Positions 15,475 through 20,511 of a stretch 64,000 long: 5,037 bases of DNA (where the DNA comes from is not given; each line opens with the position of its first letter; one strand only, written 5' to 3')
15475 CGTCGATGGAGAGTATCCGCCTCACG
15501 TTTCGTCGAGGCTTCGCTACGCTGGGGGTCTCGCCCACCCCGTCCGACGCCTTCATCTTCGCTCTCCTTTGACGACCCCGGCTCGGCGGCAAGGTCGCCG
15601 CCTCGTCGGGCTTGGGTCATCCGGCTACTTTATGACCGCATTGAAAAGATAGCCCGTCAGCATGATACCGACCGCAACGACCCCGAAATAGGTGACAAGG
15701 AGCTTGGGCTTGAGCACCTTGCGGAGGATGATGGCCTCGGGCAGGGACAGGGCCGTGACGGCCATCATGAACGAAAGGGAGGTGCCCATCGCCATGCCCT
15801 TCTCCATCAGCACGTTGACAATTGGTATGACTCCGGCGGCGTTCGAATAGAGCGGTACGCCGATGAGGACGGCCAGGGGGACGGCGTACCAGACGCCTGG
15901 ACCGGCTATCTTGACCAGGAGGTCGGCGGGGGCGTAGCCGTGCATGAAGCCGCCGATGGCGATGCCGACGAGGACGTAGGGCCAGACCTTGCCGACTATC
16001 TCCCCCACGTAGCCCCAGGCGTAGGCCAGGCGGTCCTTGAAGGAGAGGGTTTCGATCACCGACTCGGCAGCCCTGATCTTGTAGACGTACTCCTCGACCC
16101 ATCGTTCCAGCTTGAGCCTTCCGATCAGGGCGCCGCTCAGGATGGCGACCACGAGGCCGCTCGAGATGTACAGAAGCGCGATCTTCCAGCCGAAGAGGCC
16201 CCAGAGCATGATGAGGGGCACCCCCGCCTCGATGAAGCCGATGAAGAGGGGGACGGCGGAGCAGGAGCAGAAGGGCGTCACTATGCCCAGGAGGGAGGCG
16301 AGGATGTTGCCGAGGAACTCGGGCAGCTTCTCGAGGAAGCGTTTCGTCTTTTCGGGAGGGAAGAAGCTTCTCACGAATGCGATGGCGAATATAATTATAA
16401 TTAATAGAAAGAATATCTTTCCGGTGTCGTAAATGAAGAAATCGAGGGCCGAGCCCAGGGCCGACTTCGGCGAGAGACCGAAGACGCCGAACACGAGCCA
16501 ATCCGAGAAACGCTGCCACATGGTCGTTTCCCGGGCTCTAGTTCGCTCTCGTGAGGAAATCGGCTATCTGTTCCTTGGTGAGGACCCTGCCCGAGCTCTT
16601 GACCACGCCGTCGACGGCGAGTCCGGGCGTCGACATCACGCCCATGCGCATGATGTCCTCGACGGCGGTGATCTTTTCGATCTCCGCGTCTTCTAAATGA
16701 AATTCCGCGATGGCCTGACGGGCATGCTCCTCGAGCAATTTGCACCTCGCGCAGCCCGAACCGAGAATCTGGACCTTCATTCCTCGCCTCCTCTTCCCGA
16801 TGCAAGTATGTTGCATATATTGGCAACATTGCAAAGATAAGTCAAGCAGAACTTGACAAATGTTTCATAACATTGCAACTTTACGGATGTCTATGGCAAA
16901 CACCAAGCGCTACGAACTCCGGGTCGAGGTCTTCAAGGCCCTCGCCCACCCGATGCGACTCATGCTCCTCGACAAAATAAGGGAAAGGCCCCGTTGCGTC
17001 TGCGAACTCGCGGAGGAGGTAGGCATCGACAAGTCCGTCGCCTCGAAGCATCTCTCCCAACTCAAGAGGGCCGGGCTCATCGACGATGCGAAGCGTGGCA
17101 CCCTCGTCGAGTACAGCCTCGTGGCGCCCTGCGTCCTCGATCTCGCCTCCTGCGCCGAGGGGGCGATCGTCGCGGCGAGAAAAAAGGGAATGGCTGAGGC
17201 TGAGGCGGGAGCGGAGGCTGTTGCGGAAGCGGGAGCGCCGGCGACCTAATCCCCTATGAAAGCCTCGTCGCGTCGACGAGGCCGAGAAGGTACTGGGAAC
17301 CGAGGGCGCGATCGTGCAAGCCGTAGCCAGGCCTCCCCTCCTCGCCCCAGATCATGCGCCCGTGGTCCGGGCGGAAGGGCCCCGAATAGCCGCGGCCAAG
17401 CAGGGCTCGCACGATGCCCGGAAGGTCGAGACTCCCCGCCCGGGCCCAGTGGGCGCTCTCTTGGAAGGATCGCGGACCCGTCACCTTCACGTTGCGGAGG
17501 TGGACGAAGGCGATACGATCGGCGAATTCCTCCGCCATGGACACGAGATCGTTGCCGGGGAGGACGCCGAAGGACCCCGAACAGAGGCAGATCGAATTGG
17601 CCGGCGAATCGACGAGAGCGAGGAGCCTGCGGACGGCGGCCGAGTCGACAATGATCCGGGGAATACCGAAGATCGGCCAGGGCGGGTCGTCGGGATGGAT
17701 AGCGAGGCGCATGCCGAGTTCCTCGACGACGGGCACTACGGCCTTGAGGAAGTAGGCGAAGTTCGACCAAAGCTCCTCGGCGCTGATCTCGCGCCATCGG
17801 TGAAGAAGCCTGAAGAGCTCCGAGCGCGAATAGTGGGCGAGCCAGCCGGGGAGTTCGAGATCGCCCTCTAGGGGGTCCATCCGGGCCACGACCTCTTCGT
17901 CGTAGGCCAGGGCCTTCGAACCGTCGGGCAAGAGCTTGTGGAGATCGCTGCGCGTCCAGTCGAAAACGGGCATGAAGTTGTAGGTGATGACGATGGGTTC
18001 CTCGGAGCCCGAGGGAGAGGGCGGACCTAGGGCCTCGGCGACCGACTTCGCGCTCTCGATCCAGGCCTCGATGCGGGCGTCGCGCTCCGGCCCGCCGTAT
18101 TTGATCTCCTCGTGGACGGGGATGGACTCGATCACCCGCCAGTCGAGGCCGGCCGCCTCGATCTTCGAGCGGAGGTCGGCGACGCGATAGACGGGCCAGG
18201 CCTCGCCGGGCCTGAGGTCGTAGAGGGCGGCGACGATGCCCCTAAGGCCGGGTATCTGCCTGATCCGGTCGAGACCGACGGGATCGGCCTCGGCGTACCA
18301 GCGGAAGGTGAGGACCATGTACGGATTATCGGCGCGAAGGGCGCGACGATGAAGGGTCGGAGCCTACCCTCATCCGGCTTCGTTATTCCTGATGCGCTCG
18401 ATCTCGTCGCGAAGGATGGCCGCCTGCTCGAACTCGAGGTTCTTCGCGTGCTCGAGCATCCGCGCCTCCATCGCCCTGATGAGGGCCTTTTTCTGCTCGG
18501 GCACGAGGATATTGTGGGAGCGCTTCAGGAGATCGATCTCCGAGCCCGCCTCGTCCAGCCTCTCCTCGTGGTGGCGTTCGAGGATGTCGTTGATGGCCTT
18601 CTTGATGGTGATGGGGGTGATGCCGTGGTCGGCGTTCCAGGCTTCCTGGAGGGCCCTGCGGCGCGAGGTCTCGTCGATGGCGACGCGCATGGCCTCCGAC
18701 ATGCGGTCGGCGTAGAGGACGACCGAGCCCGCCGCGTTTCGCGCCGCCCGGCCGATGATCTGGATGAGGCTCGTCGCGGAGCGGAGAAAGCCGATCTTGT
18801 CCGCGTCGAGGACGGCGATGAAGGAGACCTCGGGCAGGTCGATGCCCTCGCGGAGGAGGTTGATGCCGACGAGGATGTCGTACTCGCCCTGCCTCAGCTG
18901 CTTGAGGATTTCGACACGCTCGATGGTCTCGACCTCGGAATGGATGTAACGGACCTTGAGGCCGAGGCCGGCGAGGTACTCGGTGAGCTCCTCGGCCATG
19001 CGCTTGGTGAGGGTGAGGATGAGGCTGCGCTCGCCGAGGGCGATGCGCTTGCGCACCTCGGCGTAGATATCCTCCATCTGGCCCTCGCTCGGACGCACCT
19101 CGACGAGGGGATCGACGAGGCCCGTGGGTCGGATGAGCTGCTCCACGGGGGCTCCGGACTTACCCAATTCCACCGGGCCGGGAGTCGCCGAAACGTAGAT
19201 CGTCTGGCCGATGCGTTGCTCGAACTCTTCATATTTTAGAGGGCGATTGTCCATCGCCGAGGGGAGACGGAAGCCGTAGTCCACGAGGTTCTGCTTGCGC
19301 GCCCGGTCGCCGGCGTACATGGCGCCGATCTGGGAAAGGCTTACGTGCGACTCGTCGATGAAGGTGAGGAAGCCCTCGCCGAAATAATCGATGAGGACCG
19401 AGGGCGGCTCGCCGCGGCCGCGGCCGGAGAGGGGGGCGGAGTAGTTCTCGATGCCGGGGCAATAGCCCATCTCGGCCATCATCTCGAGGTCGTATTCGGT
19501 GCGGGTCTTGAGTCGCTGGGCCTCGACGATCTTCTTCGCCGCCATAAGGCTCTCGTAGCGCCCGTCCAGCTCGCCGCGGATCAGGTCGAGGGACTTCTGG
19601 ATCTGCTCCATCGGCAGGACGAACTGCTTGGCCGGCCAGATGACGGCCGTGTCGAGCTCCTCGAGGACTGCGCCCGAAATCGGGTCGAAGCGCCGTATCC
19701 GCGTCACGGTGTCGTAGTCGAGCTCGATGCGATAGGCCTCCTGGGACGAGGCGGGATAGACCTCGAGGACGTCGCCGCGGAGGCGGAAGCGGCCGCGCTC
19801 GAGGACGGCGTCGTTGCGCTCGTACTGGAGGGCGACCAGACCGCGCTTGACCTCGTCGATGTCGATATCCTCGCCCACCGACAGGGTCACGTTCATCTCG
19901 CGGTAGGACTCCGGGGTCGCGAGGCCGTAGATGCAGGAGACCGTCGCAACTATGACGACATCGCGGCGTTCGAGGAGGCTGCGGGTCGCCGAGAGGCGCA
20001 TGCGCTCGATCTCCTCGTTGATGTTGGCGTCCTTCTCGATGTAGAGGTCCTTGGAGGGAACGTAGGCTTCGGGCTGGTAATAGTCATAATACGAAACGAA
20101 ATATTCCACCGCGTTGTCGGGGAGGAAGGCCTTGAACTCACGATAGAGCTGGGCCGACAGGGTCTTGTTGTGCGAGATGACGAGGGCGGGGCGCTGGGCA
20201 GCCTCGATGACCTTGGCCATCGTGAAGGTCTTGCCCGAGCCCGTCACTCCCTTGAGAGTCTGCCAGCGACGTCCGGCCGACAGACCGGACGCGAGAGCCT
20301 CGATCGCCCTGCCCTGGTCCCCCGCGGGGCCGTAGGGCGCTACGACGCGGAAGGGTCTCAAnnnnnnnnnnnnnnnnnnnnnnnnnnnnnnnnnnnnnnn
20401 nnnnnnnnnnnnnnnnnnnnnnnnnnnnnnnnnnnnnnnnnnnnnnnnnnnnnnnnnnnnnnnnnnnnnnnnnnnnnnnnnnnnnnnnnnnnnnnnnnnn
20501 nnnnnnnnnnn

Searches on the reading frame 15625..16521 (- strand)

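Call 66: search_protein_families(library=pfam, proteins=[window:15625-16521:-], max_evalue=0.00001)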
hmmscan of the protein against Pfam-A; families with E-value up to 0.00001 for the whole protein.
window:15625-16521:- (298 aa): 1 family
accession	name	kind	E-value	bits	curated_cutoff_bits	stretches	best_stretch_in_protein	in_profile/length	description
PF03773.19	ArsP_1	-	4.1e-63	213.7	32.3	2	104-294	102-293/294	Predicted permease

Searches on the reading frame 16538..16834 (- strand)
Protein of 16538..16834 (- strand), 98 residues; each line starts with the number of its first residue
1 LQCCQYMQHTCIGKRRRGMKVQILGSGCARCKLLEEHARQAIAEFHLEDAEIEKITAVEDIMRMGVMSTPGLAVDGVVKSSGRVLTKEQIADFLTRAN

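Call 92: search_protein_families(library=pfam, proteins=[window:16538-16834:-], max_evalue=0.0001)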
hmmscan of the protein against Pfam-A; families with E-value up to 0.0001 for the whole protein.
window:16538-16834:- (98 aa): 1 family
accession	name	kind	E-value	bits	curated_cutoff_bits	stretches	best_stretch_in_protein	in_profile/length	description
PF13192.12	Thioredoxin_3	-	1.9e-22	79.5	24.8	1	19-94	1-75/76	Thioredoxin domain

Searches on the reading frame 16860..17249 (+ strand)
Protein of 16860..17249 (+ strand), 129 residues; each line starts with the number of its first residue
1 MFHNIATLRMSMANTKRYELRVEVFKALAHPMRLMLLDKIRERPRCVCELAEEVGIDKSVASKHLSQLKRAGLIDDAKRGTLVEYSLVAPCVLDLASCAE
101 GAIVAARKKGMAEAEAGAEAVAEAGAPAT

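Call 92: search_protein_families(library=pfam, proteins=[window:16860-17249:+], max_evalue=0.0001)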
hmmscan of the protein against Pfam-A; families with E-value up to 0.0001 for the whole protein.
window:16860-17249:+ (129 aa): 2 families
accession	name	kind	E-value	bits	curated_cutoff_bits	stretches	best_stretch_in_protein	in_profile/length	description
PF01022.26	HTH_5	-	3.1e-14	53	22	1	31-75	2-46/47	Bacterial regulatory protein, arsR family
PF12840.13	HTH_20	-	3.3e-10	40.2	27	1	28-75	1-49/51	Helix-turn-helix domain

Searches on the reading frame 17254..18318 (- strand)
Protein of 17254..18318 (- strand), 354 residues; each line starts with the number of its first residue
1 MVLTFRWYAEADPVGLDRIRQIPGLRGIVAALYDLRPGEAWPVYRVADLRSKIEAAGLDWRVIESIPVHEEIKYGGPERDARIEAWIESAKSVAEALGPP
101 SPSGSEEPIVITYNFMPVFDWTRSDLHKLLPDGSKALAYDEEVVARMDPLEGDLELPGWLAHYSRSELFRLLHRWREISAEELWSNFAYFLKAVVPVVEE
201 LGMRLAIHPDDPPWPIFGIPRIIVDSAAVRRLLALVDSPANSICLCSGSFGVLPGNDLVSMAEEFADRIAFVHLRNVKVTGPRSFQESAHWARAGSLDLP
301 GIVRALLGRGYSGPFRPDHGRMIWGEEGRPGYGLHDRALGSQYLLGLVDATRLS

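Call 66: search_protein_families(library=pfam, proteins=[window:17254-18318:-], max_evalue=0.00001)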
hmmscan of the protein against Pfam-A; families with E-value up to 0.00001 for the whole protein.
window:17254-18318:- (354 aa): 2 families
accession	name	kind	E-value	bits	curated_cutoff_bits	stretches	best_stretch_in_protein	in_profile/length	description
PF03786.19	UxuA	-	4.2e-123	411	23.7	1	1-351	1-350/352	D-mannonate dehydratase (UxuA)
PF01261.30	AP_endonuc_2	-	1.1e-07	32.2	31.1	1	175-315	93-225/249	Xylose isomerase-like TIM barrel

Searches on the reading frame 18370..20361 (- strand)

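Call 66: search_protein_families(library=pfam, proteins=[window:18370-20361:-], max_evalue=0.00001)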
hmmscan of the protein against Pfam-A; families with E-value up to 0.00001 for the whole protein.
window:18370-20361:- (663 aa): 5 families
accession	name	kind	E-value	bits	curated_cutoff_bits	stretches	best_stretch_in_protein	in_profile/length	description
PF17757.6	UvrB_inter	-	4.6e-29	100.8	22.9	1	158-247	1-91/91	UvrB interaction domain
PF00271.37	Helicase_C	-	9.2e-20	71.4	23.5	1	439-542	11-109/110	Helicase conserved C-terminal domain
PF12344.14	UvrB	-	2.9e-19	69.1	27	1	549-590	1-42/43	Ultra-violet resistance protein B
PF04851.21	ResIII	-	2e-10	41.3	22.5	1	15-91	7-84/164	Type III restriction enzyme, res subunit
PF02151.25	UVR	-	7.2e-08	32.4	21.5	1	625-659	1-35/36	UvrB/uvrC motif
